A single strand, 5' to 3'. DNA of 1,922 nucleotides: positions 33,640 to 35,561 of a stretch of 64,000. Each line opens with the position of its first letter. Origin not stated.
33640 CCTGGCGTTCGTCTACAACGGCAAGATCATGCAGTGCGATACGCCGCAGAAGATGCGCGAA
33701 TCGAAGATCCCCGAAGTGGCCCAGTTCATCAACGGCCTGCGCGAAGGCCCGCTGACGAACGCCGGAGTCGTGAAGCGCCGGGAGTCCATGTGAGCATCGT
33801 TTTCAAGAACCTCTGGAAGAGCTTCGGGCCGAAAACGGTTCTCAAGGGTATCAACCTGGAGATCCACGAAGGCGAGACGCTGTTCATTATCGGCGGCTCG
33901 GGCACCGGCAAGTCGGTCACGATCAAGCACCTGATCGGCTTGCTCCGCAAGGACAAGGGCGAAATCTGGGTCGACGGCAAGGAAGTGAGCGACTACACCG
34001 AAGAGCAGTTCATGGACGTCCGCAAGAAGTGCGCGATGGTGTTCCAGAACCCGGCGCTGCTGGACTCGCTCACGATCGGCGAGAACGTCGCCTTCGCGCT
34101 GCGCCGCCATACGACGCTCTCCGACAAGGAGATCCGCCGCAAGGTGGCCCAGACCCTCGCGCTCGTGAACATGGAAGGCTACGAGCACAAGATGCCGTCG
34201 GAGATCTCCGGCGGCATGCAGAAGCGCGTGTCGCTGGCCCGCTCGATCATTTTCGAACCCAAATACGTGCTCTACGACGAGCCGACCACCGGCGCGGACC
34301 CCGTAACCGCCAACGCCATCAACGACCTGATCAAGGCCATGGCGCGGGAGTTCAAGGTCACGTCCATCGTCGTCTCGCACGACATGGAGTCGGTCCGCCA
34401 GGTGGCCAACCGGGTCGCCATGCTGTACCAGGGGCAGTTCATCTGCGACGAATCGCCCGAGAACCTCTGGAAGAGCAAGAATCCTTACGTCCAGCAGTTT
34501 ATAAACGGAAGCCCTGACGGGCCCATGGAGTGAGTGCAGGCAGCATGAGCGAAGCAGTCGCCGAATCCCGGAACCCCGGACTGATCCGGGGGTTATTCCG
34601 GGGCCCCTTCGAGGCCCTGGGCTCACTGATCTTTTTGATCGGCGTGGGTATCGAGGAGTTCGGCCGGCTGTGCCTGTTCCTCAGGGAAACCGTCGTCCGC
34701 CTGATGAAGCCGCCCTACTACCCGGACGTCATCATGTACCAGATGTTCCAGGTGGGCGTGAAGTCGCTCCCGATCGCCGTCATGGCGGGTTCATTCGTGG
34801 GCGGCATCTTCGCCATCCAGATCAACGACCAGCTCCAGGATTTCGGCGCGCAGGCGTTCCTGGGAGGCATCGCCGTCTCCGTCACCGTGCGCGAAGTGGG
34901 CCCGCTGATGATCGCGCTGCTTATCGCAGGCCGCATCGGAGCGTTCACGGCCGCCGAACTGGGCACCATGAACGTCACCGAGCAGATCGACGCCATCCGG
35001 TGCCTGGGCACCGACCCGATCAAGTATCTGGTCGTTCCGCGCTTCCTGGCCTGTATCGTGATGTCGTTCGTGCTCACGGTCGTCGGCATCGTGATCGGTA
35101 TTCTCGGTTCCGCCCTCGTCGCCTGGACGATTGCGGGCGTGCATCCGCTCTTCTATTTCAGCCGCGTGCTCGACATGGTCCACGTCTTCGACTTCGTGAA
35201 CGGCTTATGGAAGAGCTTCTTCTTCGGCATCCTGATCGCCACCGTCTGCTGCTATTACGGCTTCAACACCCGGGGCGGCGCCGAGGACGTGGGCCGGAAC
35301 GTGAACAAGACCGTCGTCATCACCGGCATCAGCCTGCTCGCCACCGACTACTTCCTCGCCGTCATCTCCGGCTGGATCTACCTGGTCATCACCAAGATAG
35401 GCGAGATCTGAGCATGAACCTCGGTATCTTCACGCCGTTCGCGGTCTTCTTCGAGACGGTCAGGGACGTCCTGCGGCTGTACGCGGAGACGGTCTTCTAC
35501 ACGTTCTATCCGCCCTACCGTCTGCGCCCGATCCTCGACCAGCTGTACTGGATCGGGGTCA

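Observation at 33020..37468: Mla/MCE-type ABC transporter with duplicated ATPase and duplicated permease genes (apparent heterodimeric MlaF/F'-MlaE/E')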

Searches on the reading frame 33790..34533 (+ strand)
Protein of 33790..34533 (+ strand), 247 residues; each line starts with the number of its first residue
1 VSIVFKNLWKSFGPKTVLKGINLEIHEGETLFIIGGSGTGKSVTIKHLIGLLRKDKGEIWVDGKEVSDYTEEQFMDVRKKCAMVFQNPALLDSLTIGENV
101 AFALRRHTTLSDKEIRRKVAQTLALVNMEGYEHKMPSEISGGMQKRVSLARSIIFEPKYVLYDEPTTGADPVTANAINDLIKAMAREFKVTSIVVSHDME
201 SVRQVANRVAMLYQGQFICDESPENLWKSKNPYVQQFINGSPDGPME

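Call 8: search_protein_families(library=pfam, proteins=[window:33790-34533:+], max_evalue=0.01)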
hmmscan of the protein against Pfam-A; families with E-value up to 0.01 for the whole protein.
window:33790-34533:+ (247 aa): 4 families
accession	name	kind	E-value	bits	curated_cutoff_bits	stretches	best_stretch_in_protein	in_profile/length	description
PF00005.33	ABC_tran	-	1.4e-32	113.6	25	1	18-167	1-137/137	ABC transporter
PF13521.12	AAA_28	-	4.4e-05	24.2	27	1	32-200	3-162/164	AAA domain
PF13245.12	AAA_19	-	0.00074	20.1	25.1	1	28-58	11-41/134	AAA domain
PF13401.12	AAA_22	-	0.0039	18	27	1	30-126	7-61/130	AAA domain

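Call 9: search_protein_families(library=ncbifam, proteins=[window:33790-34533:+], max_evalue=0.001)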
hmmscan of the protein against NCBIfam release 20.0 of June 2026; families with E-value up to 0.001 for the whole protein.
window:33790-34533:+ (247 aa): 187 families (the best 25 are shown)
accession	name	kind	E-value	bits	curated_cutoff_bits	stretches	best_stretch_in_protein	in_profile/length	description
NF008809.0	PRK11831.1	equivalog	3.9e-55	187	441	1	10-246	16-252/270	phospholipid ABC transporter ATP-binding protein MlaF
TIGR04521.1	ECF_ATPase_2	equivalog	5.9e-51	173.2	330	1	15-231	18-237/279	energy-coupling factor transporter ATPase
TIGR01186.1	proV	subfamily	1.5e-50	172.3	326.6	1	13-240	4-232/363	betaine/proline/choline family ABC transporter ATP-binding protein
TIGR04520.1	ECF_ATPase_1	equivalog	4.5e-49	167.3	315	1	15-231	15-228/269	energy-coupling factor transporter ATPase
NF007027.0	PRK09493.1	equivalog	1e-47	162.5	379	1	3-237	2-235/240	glutamine ABC transporter ATP-binding protein GlnQ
NF008513.0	PRK11432.1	equivalog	3.2e-47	161.2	496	1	3-231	7-229/351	ferric ABC transporter ATP-binding protein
TIGR02673.1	FtsE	equivalog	4.8e-47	160.4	264.85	1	3-216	2-214/214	cell division ATP-binding protein FtsE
NF043075.1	MMSYN1_0197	equivalog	5.4e-47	160.4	550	1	3-241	3-236/341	spermidine/putrescine ABC transporter ATP-binding protein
NF040933.2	ABC_arch_GlcV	equivalog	6.3e-47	160.2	450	1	2-229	2-232/357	glucose ABC transporter ATP-binding protein GlcV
NF006987.0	PRK09452.1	equivalog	6.6e-47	160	482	1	4-239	19-249/378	spermidine/putrescine ABC transporter ATP-binding protein PotA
TIGR00968.1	3a0106s01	subfamily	7.6e-47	159.8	342.75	1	3-238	1-231/237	sulfate ABC transporter ATP-binding protein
TIGR03265.1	PhnT2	equivalog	1.2e-46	159.6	457.7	1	4-238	6-235/353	putative 2-aminoethylphosphonate ABC transporter ATP-binding protein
NF010158.0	PRK13637.1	equivalog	1.2e-45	155.8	390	1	15-229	20-235/287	energy-coupling factor transporter ATPase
TIGR02314.1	ABC_MetN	equivalog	1.2e-44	152.8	499.7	1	16-239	19-242/343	methionine ABC transporter ATP-binding protein MetN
TIGR02315.1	ABC_phnC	equivalog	1.5e-44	152.2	266.1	1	3-227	2-234/243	phosphonate ABC transporter ATP-binding protein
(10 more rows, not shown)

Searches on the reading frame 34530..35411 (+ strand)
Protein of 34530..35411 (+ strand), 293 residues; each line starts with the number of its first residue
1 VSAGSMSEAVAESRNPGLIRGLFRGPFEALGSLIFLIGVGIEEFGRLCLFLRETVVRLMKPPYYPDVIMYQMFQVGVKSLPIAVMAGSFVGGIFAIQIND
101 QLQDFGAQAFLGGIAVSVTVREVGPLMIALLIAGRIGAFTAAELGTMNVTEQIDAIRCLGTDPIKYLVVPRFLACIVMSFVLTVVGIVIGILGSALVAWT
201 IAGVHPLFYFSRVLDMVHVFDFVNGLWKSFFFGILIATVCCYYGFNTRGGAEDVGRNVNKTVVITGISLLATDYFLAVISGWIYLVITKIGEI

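Call 8: search_protein_families(library=pfam, proteins=[window:34530-35411:+], max_evalue=0.01)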
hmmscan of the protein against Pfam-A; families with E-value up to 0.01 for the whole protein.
window:34530-35411:+ (293 aa): 2 families
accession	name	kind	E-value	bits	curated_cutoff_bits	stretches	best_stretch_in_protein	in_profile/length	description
PF02405.21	MlaE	-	1.9e-72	243.7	22.5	1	69-279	2-212/212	Permease MlaE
PF19851.4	DUF6326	-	0.0068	17.1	24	0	114-210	17-110/135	Family of unknown function (DUF6326)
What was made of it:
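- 34530..35411 (+): E1, an MlaE-family permease. Its GTG start overlaps the F2 stop; an alternative ATG lies at 34545. By BLAST score most single-copy MlaE genes of other phyla resemble E1 more than E2, although mean identities are nearly equal (35% and 34%). MlaE E = 1.9e-72 (call 8).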

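Call 9: search_protein_families(library=ncbifam, proteins=[window:34530-35411:+], max_evalue=0.001)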
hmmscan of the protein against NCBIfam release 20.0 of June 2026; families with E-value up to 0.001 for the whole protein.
window:34530-35411:+ (293 aa): 2 families
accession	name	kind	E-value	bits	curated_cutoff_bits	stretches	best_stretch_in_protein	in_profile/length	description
TIGR00056.1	TIGR00056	subfamily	1.3e-65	221.7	212.2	1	66-279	42-255/260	MlaE family lipid ABC transporter permease subunit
NF033619.1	perm_MlaE_1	exception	1.8e-50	172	315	1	41-278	11-249/253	lipid asymmetry maintenance ABC transporter permease subunit MlaE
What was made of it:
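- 34530..35411 (+): TIGR00056 scores 221.7 bits against a cut-off of 212.2 (call 9).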

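Call 39: search_solved_structures(query=window:34530-35411:+, max_evalue=0.001, show_alignments=2)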
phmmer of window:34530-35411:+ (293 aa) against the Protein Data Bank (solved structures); distinct sequences matched with E-value up to 0.001: 6.
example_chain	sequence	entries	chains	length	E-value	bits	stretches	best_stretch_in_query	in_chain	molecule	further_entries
7ch8_G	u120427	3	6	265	4.2e-36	128.4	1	42-278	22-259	Probable permease of ABC transporter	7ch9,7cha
6xbd_G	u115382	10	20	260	3.6e-32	115.4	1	41-278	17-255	Phospholipid ABC transporter permease protein MlaE | Uncharacterized protein | Lipid asymmetry maintenance ABC transporter permease subunit MlaE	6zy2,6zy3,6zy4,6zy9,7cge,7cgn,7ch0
6ic4_G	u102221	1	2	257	9.7e-30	107.5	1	49-279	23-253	ABC transporter permease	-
6z5u_A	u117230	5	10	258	1.1e-29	107.3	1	49-279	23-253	ABC transporter permease | Intermembrane phospholipid transport system permease protein MlaE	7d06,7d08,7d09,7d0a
8fed_I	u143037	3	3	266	1.3e-22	84.1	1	59-279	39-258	Conserved hypothetical integral membrane protein Yrbe1a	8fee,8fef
8fed_J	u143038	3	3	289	8e-16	61.8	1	89-269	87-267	ABC-transporter integral membrane protein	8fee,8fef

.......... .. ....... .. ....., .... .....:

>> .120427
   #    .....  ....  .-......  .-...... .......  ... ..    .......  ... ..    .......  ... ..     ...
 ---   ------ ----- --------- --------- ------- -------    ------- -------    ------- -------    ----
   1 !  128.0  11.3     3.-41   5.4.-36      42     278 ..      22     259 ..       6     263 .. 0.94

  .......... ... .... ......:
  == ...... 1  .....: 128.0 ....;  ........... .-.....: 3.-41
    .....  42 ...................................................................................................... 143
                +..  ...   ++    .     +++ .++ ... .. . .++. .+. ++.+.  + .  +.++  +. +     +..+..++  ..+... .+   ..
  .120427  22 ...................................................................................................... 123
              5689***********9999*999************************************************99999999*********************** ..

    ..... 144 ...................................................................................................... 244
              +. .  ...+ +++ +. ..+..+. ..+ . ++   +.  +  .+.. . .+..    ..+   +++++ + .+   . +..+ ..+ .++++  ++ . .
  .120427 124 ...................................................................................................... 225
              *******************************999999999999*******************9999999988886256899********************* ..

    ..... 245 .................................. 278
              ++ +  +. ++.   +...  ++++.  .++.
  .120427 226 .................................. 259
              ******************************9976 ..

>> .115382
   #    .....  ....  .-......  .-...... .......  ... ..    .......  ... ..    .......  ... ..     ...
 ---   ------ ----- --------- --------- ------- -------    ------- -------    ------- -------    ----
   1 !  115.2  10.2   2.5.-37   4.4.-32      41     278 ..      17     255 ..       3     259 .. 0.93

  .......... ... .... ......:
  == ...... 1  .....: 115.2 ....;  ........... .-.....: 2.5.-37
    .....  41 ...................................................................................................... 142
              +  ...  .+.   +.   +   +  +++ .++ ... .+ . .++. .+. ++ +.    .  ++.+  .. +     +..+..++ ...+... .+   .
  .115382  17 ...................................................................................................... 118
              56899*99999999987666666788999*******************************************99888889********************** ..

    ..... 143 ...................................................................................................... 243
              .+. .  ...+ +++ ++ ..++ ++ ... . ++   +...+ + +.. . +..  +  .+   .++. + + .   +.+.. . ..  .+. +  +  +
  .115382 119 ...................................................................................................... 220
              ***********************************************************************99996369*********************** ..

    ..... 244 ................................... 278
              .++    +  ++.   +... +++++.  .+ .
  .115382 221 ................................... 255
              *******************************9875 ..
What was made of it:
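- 34530..35411 (+): Matches solved MlaE at E = 4e-36 (call 39).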
